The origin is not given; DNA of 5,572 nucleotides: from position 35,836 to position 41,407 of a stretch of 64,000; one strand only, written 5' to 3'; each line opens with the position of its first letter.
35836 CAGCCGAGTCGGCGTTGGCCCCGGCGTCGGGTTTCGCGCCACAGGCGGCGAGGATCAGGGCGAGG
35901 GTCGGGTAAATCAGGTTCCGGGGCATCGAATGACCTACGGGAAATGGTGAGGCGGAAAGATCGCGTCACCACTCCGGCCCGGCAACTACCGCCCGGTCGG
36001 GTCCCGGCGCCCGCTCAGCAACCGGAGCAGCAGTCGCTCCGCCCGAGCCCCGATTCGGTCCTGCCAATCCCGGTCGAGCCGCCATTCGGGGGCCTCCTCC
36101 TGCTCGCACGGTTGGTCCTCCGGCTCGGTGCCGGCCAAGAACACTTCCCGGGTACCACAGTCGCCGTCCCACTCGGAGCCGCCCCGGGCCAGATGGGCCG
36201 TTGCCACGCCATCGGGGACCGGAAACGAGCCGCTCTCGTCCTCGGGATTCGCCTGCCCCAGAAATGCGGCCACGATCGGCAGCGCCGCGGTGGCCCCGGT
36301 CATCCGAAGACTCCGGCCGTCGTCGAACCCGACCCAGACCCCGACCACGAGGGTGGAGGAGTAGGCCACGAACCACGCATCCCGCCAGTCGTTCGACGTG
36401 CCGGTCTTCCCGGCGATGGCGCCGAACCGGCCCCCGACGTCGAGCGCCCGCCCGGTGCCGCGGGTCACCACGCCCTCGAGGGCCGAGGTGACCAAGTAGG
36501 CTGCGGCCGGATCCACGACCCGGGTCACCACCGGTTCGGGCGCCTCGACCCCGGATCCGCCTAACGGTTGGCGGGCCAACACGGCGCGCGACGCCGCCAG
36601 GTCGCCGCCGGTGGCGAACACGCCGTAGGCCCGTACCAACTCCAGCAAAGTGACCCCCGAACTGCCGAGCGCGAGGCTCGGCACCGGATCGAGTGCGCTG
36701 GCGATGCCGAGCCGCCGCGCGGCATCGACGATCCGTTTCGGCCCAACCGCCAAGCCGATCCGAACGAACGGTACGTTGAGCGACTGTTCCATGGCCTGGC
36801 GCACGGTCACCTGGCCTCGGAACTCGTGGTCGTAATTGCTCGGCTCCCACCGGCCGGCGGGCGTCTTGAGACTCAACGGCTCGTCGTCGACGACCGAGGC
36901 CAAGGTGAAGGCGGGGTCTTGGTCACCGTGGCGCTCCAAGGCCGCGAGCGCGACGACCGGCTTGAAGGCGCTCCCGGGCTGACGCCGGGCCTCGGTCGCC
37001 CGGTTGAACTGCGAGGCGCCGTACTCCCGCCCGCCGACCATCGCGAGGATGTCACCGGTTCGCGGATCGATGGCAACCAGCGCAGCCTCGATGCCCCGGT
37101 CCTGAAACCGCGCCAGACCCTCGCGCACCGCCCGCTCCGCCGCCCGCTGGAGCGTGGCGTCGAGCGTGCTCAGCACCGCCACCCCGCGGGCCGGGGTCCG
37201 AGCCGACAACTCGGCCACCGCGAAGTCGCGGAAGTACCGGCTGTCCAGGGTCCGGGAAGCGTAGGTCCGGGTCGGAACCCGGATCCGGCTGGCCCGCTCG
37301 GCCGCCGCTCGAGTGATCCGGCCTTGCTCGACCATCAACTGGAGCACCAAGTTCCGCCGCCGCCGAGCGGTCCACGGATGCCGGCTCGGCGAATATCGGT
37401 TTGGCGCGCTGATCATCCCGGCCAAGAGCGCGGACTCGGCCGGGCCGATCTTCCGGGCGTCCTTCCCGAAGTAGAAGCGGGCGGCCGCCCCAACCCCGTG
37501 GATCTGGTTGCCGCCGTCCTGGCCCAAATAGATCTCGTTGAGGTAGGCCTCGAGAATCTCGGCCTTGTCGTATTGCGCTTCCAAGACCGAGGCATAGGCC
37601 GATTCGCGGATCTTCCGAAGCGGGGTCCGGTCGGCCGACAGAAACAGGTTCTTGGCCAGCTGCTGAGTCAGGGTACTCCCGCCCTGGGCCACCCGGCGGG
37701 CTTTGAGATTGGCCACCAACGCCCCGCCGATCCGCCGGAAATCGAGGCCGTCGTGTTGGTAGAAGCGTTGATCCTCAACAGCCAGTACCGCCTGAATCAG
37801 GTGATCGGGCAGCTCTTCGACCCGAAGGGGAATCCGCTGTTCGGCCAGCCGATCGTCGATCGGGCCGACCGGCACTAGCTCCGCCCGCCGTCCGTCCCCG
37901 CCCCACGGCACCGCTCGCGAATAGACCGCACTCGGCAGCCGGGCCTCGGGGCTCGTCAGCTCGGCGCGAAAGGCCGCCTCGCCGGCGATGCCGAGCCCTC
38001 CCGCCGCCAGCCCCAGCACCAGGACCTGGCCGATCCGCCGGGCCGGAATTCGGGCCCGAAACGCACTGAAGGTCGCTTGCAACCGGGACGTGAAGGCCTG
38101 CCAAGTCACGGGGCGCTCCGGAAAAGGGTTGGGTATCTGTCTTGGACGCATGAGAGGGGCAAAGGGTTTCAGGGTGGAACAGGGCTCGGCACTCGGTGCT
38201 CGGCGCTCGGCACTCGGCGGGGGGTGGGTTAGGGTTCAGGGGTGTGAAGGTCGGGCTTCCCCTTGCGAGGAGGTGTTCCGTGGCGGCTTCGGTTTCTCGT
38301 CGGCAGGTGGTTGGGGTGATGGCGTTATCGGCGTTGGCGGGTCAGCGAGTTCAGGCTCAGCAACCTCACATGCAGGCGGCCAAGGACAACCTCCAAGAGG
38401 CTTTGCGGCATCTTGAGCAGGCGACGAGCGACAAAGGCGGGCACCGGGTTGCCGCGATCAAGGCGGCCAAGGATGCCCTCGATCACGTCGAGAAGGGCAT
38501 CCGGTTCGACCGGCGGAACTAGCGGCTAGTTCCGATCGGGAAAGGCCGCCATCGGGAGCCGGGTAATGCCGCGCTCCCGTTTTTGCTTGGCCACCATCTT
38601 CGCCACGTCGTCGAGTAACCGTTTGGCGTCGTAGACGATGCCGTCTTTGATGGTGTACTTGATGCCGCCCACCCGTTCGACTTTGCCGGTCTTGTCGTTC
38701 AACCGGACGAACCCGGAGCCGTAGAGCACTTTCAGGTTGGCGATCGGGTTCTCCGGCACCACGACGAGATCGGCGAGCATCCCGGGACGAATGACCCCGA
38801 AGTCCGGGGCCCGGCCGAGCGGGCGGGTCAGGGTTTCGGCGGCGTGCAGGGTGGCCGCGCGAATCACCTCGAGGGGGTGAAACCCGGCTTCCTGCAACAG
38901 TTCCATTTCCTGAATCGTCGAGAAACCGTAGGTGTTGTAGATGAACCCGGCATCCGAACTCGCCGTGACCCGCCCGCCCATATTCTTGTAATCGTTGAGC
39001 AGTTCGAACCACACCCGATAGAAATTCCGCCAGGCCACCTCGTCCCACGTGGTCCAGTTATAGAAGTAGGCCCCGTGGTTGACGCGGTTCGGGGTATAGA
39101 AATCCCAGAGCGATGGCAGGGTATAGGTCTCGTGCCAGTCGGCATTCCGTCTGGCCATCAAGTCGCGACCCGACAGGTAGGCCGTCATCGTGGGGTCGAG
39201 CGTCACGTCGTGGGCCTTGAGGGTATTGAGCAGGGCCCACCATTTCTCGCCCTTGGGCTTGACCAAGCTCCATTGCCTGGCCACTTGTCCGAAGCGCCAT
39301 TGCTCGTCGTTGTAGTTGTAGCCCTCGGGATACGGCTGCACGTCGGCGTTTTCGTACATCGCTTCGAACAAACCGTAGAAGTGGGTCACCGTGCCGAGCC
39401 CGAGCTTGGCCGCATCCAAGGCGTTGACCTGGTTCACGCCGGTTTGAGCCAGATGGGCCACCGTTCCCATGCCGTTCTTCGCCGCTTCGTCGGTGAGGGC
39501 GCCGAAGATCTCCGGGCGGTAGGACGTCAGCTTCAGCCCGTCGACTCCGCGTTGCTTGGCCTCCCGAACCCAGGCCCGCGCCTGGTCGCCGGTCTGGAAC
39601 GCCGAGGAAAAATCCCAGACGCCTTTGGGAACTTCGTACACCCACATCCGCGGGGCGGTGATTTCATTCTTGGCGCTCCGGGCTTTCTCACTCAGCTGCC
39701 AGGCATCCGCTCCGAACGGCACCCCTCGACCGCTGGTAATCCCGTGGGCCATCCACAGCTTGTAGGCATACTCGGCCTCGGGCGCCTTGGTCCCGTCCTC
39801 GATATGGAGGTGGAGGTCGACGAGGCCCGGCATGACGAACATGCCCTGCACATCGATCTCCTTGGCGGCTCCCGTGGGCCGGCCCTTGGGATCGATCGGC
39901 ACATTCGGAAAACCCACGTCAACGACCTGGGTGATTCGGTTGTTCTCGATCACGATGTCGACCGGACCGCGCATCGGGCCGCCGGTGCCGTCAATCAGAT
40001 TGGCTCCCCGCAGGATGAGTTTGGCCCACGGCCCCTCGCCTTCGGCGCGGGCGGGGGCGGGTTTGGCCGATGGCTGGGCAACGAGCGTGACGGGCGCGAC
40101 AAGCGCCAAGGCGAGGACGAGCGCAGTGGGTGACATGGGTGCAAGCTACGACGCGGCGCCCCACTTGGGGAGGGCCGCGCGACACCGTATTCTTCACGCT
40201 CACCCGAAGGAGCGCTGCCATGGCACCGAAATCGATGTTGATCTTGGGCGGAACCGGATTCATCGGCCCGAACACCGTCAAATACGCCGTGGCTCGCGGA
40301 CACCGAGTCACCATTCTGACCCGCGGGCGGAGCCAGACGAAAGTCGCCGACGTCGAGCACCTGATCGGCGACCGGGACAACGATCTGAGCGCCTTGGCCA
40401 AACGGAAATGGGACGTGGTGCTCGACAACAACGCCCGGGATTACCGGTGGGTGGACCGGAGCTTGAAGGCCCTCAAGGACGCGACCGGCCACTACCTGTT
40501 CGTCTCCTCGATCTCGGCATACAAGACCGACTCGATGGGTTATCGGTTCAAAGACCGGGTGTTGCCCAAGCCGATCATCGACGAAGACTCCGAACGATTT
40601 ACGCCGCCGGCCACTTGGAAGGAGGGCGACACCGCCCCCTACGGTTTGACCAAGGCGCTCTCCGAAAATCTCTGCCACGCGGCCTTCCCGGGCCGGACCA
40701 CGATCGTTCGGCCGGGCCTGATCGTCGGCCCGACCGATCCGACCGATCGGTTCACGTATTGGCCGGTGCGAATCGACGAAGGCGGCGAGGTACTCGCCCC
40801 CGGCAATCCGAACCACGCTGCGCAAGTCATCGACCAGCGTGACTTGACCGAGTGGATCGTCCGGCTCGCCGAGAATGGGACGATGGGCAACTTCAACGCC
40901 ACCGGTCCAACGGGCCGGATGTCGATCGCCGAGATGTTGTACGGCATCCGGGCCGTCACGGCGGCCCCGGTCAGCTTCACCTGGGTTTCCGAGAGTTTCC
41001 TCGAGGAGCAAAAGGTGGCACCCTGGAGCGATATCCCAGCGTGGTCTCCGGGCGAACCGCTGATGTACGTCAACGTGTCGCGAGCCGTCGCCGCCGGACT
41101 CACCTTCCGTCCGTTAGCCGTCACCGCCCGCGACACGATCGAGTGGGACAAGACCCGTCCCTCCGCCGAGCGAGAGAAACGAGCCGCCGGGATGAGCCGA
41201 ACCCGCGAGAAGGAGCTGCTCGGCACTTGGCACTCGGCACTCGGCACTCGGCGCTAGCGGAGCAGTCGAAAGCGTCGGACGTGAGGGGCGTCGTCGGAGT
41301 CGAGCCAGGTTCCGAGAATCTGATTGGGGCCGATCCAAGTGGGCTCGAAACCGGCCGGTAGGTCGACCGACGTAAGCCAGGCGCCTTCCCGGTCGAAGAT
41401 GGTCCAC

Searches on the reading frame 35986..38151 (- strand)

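Call 8: search_protein_families(library=pfam, proteins=[window:35986-38151:-], max_evalue=0.001)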
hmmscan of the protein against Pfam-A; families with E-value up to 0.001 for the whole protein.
window:35986-38151:- (721 aa): 2 families
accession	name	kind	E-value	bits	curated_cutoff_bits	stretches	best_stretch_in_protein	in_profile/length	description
PF00912.28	Transgly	-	2.2e-60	203.6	27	1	103-273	11-177/178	Transglycosylase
PF00905.27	Transpeptidase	-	9.4e-31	107.5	22.1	1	357-621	2-288/299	Penicillin binding protein transpeptidase domain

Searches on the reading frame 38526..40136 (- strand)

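Call 8: search_protein_families(library=pfam, proteins=[window:38526-40136:-], max_evalue=0.001)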
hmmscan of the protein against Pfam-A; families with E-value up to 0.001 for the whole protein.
window:38526-40136:- (536 aa): 2 families
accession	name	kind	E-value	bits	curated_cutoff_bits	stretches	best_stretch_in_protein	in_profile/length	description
PF01979.26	Amidohydro_1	-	6.4e-14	52.4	25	1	100-499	1-342/345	Amidohydrolase family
PF07969.17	Amidohydro_3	-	1.3e-07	31.9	29.7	1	92-113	1-22/472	Amidohydrolase family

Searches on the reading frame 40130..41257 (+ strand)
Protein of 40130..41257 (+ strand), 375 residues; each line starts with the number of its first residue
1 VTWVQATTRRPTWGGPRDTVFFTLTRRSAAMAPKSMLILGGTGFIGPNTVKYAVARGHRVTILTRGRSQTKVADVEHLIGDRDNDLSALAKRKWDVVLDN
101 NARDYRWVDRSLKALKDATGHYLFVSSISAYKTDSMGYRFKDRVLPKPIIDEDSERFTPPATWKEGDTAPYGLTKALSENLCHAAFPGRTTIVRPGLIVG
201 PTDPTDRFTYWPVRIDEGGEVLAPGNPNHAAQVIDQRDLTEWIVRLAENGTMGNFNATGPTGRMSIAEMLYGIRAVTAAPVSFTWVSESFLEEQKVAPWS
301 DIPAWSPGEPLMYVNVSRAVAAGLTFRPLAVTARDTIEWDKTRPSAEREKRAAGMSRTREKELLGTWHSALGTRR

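Call 8: search_protein_families(library=pfam, proteins=[window:40130-41257:+], max_evalue=0.001)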
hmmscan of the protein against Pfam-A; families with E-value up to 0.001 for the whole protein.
window:40130-41257:+ (375 aa): 5 families
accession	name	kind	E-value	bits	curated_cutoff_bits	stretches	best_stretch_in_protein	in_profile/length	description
PF01370.27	Epimerase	-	2.6e-13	50.4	20.9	1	36-249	1-227/240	NAD dependent epimerase/dehydratase family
PF07993.18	NAD_binding_4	-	3.1e-07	30.3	20.1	1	121-204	131-211/258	Male sterility protein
PF16363.11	GDP_Man_Dehyd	-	2.1e-06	27.9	27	1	37-85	1-49/332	GDP-mannose 4,6 dehydratase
PF13460.12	NAD_binding_10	-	7.7e-05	23.1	27.2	1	40-133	1-104/184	NAD(P)H-binding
PF05368.20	NmrA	-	0.00057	20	27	0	34-70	3-39/298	NmrA-like family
